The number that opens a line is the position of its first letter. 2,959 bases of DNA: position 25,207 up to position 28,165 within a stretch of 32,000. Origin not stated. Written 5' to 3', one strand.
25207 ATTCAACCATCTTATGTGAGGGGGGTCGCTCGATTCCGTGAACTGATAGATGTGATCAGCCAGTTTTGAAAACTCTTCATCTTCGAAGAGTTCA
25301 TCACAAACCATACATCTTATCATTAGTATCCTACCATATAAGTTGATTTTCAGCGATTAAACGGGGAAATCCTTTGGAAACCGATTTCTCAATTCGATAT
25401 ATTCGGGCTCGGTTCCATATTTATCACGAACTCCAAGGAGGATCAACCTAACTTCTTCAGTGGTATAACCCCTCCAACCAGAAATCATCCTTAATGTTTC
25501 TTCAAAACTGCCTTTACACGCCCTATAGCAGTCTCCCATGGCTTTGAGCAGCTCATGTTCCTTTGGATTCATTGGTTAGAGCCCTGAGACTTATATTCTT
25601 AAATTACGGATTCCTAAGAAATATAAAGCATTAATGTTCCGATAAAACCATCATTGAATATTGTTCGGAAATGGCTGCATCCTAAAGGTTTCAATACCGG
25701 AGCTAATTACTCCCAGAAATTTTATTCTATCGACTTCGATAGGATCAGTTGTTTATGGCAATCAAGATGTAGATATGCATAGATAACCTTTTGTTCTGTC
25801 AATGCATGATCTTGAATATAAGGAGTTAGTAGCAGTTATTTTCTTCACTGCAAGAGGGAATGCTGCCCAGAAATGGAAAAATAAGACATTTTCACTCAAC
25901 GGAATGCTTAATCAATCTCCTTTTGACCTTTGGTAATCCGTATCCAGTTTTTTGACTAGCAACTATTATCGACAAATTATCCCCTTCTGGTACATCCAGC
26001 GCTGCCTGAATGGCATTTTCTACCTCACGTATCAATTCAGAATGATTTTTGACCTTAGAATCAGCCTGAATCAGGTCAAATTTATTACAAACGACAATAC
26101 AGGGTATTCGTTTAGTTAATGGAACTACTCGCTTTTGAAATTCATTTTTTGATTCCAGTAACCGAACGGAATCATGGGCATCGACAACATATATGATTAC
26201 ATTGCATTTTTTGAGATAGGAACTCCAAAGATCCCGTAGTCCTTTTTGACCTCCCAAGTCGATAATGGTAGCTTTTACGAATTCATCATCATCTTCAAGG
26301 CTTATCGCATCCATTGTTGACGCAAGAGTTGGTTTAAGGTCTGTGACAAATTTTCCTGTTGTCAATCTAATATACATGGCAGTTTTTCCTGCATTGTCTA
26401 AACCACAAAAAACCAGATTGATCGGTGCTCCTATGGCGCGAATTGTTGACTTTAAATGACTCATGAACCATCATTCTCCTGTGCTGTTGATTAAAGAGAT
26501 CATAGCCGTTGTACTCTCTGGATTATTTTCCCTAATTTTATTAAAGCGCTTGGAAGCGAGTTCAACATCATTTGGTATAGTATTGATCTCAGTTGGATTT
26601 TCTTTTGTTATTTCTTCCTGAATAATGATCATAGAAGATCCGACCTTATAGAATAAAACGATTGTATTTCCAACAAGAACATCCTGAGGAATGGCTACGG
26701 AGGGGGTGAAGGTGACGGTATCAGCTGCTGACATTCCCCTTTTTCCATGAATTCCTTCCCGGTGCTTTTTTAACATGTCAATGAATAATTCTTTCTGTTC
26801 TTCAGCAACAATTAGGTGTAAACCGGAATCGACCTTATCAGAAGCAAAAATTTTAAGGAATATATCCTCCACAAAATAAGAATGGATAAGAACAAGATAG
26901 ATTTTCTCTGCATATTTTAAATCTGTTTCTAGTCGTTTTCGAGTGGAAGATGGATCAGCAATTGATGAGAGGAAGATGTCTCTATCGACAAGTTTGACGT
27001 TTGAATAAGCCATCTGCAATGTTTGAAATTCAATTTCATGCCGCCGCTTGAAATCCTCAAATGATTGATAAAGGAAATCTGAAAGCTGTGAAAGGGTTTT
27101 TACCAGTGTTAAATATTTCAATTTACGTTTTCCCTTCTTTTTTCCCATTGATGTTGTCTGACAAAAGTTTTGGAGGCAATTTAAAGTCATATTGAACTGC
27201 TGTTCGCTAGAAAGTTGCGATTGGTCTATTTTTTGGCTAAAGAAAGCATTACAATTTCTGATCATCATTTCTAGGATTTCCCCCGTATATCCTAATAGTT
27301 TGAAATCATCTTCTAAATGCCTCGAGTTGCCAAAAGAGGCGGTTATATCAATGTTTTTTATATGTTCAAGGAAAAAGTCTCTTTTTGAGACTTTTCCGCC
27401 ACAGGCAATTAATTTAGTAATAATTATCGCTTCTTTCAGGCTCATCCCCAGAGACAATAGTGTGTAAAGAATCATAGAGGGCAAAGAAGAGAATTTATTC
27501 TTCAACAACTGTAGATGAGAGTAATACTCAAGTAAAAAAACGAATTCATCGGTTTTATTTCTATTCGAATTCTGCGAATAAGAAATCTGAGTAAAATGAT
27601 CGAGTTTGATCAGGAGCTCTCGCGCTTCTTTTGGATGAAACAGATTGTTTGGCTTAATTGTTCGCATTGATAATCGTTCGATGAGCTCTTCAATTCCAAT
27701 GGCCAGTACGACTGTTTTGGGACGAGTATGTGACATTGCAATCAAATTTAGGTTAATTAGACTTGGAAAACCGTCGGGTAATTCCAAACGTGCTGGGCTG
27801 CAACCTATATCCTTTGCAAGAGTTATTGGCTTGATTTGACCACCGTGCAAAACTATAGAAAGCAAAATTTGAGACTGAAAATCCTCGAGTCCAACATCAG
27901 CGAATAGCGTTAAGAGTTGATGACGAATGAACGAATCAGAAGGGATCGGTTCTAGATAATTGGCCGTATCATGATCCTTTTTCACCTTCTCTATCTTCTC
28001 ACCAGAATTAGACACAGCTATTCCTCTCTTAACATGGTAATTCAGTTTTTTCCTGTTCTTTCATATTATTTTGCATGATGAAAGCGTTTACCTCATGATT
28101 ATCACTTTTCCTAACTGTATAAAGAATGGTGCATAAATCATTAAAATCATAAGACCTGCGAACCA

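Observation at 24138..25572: Three-gene unit: small Cys-bearing helical protein, Zn-finger/heme-oxygenase-like enzyme and Ta0938 Zn protein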

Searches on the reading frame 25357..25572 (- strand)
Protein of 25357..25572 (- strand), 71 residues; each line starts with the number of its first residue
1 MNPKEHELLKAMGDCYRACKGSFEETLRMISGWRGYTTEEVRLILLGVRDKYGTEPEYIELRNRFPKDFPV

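Call 3: search_protein_families(library=pfam, proteins=[window:25357-25572:-], max_evalue=0.1)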
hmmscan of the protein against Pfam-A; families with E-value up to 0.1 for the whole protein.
window:25357-25572:- (71 aa): 0 families

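Call 4: search_protein_families(library=ncbifam, proteins=[window:25357-25572:-], max_evalue=0.1)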
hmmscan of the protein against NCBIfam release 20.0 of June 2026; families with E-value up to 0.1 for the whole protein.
window:25357-25572:- (71 aa): 0 families

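Call 11: find_homologous_proteins(query=window:25357-25572:-, max_evalue=0.01)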
Query window:25357-25572:- (71 aa): 7 proteins with E <= 0.01 among 7 candidates. Only proteins of 39 to 125 residues were searched: fused or split forms outside these lengths cannot appear, so this answer is no evidence that the protein stands alone or is whole; lengths 'longer' or 'shorter' looks for them.
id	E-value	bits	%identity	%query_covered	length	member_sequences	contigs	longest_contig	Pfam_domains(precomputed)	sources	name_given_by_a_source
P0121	2.2e-42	160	100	100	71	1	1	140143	-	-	-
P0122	2.5e-35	137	85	100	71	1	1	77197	-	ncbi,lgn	ncbi:MAG: hypothetical protein ACFFE8_03010 [Candidatus Heimdallarchaeota archaeon]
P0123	7.7e-31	123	76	100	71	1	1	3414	-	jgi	jgi:hypothetical protein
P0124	1.1e-28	116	72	100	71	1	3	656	-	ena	-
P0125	4.7e-27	111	70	100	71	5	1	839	-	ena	-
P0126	4.7e-25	105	66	100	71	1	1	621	-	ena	-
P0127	1.4e-23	100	63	100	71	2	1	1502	-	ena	-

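Call 34: search_solved_structures(query=A2, max_evalue=10, show_alignments=3)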
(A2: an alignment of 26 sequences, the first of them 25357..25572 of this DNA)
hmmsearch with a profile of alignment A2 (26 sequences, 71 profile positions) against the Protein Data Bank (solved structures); distinct sequences matched with E-value up to 10: 10.
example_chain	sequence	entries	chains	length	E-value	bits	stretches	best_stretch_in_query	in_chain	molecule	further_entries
4yy5_A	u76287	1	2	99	0.0024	21.1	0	27-52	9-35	dTor_3x33L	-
4yy2_A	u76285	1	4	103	0.0026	21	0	26-52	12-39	dTor_3x33L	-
7obi_A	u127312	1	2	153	0.0036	20.5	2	1-60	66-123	CTPR-rv4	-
2fyh_A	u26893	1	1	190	0.13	15.5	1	21-55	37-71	putative integral membrane transport protein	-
2wuk_A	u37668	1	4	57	0.77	13.1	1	32-53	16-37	SEPTUM SITE-DETERMINING PROTEIN DIVIVA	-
8ux9_B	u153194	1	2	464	1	12.7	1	25-64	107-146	AriA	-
8v45_A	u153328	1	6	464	1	12.7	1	25-64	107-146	AriA antitoxin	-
8v46_A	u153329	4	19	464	1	12.7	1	25-64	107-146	AriA antitoxin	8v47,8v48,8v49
4hpq_C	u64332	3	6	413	2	11.7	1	21-60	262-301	Atg17 | KLTH0D15642p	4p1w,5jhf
8hkc_E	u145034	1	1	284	2.3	11.5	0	26-52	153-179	RNA polymerase sigma factor RpoH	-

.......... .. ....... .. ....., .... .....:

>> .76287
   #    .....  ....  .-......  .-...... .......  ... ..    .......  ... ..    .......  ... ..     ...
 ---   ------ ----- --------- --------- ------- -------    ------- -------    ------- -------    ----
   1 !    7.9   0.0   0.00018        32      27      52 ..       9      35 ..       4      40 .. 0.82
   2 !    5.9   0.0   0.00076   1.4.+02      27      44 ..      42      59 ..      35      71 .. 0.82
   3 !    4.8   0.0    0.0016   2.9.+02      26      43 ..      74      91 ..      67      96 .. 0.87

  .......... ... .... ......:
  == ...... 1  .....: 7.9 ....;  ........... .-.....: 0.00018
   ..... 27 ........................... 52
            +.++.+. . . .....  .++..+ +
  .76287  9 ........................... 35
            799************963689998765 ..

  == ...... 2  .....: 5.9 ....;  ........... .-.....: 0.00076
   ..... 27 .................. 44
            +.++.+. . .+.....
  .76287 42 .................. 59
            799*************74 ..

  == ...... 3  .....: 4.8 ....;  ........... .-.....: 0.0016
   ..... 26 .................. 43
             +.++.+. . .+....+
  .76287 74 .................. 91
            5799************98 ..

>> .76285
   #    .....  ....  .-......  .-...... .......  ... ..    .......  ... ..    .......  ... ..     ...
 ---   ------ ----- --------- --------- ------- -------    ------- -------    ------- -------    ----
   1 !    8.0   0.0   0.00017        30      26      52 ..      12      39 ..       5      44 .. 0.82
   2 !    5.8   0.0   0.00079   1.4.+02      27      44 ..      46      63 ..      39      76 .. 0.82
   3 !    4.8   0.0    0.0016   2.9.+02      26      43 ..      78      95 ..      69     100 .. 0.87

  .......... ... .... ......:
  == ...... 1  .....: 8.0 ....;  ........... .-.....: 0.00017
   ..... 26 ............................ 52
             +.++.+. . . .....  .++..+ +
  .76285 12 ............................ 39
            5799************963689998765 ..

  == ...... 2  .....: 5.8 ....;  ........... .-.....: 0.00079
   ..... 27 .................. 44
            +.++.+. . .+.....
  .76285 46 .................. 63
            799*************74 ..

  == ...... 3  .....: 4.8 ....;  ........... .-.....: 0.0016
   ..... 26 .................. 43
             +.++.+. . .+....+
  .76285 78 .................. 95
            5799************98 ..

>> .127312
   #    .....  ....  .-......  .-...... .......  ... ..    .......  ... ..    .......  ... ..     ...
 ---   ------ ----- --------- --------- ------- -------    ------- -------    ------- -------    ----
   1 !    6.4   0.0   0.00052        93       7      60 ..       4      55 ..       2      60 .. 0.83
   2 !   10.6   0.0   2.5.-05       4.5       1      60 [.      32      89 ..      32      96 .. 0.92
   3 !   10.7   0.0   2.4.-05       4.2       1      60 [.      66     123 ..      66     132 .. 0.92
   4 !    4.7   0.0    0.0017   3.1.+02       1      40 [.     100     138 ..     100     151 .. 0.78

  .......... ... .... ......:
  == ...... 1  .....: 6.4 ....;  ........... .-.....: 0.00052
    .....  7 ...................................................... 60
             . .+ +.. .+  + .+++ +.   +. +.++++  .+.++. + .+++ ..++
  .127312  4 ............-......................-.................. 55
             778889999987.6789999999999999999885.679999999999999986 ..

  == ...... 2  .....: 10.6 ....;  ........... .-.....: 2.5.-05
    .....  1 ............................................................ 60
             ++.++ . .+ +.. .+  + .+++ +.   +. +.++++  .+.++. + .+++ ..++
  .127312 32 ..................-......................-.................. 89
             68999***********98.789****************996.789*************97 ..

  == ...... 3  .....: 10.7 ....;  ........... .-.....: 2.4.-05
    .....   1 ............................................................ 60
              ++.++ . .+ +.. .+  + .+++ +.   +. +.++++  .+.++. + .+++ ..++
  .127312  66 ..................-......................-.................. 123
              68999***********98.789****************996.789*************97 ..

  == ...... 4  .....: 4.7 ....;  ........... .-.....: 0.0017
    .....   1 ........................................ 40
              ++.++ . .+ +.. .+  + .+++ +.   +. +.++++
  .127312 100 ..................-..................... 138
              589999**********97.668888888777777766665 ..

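Call 42: predict_structure(alignment_id=A2)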
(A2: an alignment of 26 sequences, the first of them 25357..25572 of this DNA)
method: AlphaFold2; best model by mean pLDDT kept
length: 71 residues; sequences in the alignment: 26
mean_pLDDT: 93.7   pTM: 0.79
mean pLDDT of the five models: 93.7, 93.2, 92.9, 92.2, 91.5
residues with pLDDT >= 90: 65; 70-90: 6; 50-70: 0; < 50: 0
segments of 3 or more residues with pLDDT < 50: none
pLDDT, mean of each block of 10 residues (from residue 1): 94 94 93 87 96 97 95 87
secondary structure, 60 per line:
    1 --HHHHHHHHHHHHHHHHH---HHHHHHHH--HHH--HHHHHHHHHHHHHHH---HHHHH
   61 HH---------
elements in order: H3-19 H23-30 H38-52 H56-62

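Call 45: fold_search(model_id=the predicted structure, library=pdb)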
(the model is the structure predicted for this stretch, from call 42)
No match with E <= 0.001 here; weaker rows may still be real.
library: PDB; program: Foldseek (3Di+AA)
matches with E <= 10: 500; with E <= 0.001: 0
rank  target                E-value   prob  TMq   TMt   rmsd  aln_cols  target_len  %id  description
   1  2rn7_MODEL_1_A        4.2e-01  0.90  0.52  0.37   4.6        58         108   17  NMR solution structure of TnpE protein from Shigella flexneri. Northeast Structural Genomics Target SfR125 (released 2008-01-15)
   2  4phc_A                9.7e-01  0.28  0.38  0.09   7.9        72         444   14  Crystal Structure of a human cytosolic histidyl-tRNA synthetase, histidine-bound (released 2014-08-27)
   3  4phc_C                1.1e+00  0.23  0.38  0.09   8.1        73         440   12  Crystal Structure of a human cytosolic histidyl-tRNA synthetase, histidine-bound (released 2014-08-27)
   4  4phc_D                1.2e+00  0.23  0.38  0.09   8.1        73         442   12  Crystal Structure of a human cytosolic histidyl-tRNA synthetase, histidine-bound (released 2014-08-27)
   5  6ext                  1.2e+00  0.41  0.46  0.35   5.0        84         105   15  Crystal structure of the DNA binding domain of fission yeast Sap1 (released 2018-11-28)
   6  1je8_A                1.3e+00  0.77  0.54  0.58   3.9        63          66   16  Two-Component response regulator NarL/DNA Complex: DNA Bending Found in a High Affinity Site (released 2002-09-27)
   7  5jdk                  1.3e+00  0.47  0.50  0.37   4.8        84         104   15  Crystal structure of the DNA binding domain of Sap1 in fission yeast S.pombe (released 2017-02-22)
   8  3hhg_A                1.4e+00  0.57  0.53  0.16   4.0        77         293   16  Structure of CrgA, a LysR-type transcriptional regulator from Neisseria meningitidis. (released 2009-07-07)
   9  1je8_E                1.4e+00  0.75  0.54  0.57   3.9        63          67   16  Two-Component response regulator NarL/DNA Complex: DNA Bending Found in a High Affinity Site (released 2002-09-27)
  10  4phc_B                1.4e+00  0.20  0.38  0.09   8.1        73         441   12  Crystal Structure of a human cytosolic histidyl-tRNA synthetase, histidine-bound (released 2014-08-27)
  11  6exu                  1.4e+00  0.47  0.50  0.38   4.4        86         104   14  Crystal structure of the DNA binding domain of fission yeast Sap1 (released 2018-11-28)
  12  7r3g_A                1.4e+00  0.60  0.53  0.18   6.8        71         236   14  PROSS optimitzed variant of RhlR (75 mutations) in complex with the synthetic antagonist mBTL (released 2022-12-14)
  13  6zj2_N                1.5e+00  0.69  0.53  0.23   4.2        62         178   19  Structure of RcsB from Salmonella enterica serovar Typhimurium bound to promoter rprA in the presence of phosphomimeti (released 2021-02-17)
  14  8dq0_C                1.5e+00  0.63  0.50  0.17   4.1        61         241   15  Quorum-sensing receptor RhlR bound to PqsE (released 2022-12-07)
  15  2l7m_MODEL_1_P        1.7e+00  0.35  0.44  0.45   5.5        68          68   18  Solution Structure of the Pitx2 Homeodomain R24H mutant (released 2011-12-14)
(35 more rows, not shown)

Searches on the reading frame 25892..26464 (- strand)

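Call 3: search_protein_families(library=pfam, proteins=[window:25892-26464:-], max_evalue=0.1)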
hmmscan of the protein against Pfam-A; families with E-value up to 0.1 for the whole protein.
window:25892-26464:- (190 aa): 12 families
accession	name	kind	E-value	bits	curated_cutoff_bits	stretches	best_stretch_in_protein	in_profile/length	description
PF00025.27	Arf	-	2e-27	96.2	22.3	1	14-185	14-171/174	ADP-ribosylation factor family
PF00071.28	Ras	-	1.2e-13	51.4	21.6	1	17-139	2-123/162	Ras family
PF08477.19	Roc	-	4.6e-13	49.9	27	1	17-130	2-119/119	Ras of Complex, Roc, domain of DAPkinase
PF09439.16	SRPRB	-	6.4e-13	48.9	25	1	17-153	6-143/178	Signal recognition particle receptor beta subunit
PF04670.18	Gtr1_RagA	-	1.5e-09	38.1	22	1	17-154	2-146/232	Gtr1/RagA G protein conserved region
PF00009.33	GTP_EFTU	-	8.3e-08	32.5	26.5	1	61-186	67-184/188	Elongation factor Tu GTP binding domain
PF01926.29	MMR_HSR1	-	5.3e-07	30.2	21.9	1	17-128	2-113/113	50S ribosome-binding GTPase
PF00503.26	G-alpha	-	1.3e-06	28.3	48.8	1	63-148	183-279/333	G-protein alpha subunit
PF03029.23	ATP_bind_1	-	0.0003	21.1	27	1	59-172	89-222/240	Conserved hypothetical ATP binding protein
PF00350.29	Dynamin_N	-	0.0064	17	27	1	67-128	105-167/168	Dynamin family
PF02492.25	cobW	-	0.017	15.2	20.7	1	86-151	114-175/180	CobW/HypB/UreG, nucleotide-binding domain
PF16897.10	MMR_HSR1_Xtn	-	0.064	13.7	35.2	0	118-140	54-76/106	C-terminal region of MMR_HSR1 domain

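Call 4: search_protein_families(library=ncbifam, proteins=[window:25892-26464:-], max_evalue=0.1)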
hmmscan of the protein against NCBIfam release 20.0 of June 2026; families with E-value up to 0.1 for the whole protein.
window:25892-26464:- (190 aa): 13 families
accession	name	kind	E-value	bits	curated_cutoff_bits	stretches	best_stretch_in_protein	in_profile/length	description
TIGR00231.1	small_GTP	domain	4.1e-18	65.7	42.5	1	14-165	3-156/164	GTP-binding protein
NF008956.1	PRK12299.1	equivalog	4e-07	29.3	300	1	19-184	163-321/327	GTPase ObgE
TIGR00450.1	mnmE_trmE_thdF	equivalog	3.1e-05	23.3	252.6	1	82-155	284-355/446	tRNA uridine-5-carboxymethylaminomethyl(34) synthesis GTPase MnmE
TIGR03594.1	GTPase_EngA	equivalog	9.7e-05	21.5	306.7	1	83-147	254-314/432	ribosome biogenesis GTPase Der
TIGR02729.1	Obg_CgtA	equivalog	0.00012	21.2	280.25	1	19-151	162-305/329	Obg family GTPase CgtA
NF008955.0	PRK12297.1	equivalog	0.00013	21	406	1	20-178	165-318/429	GTPase ObgE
NF000908.1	PRK00089.1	equivalog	0.00015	21.2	237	1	78-151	74-139/291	GTPase Era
TIGR03597.1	GTPase_YqeH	equivalog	0.00024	20.4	297.4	1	80-186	58-150/361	ribosome biogenesis GTPase YqeH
NF003255.0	PRK04213.1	equivalog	0.00057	19.2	164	0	119-187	130-191/204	GTP-binding protein EngB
TIGR03918.1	GTP_HydF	equivalog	0.00079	18.4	325.55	1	82-144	82-140/392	[FeFe] hydrogenase H-cluster maturation GTPase HydF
TIGR03156.1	GTP_HflX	equivalog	0.0014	17.7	216.75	1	18-146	193-328/351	GTPase HflX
TIGR03598.1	GTPase_YsxC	equivalog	0.0024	17.6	124.45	1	74-183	85-184/186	ribosome biogenesis GTP-binding protein YihA/YsxC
NF005967.0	PRK08057.1-1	equivalog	0.012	15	358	1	106-153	211-259/263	cobalt-precorrin-6A reductase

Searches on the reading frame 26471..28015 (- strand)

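Call 3: search_protein_families(library=pfam, proteins=[window:26471-28015:-], max_evalue=0.1)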
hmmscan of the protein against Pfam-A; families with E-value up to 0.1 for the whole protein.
window:26471-28015:- (514 aa): 1 family
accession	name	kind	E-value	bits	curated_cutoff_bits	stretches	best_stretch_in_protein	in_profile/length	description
PF21559.3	Reb1_MybAD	-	0.034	15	27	1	281-325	13-57/68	DNA-binding protein reb1, Myb-associated domain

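Call 4: search_protein_families(library=ncbifam, proteins=[window:26471-28015:-], max_evalue=0.1)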
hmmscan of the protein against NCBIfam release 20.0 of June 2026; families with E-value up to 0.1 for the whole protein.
window:26471-28015:- (514 aa): 0 families
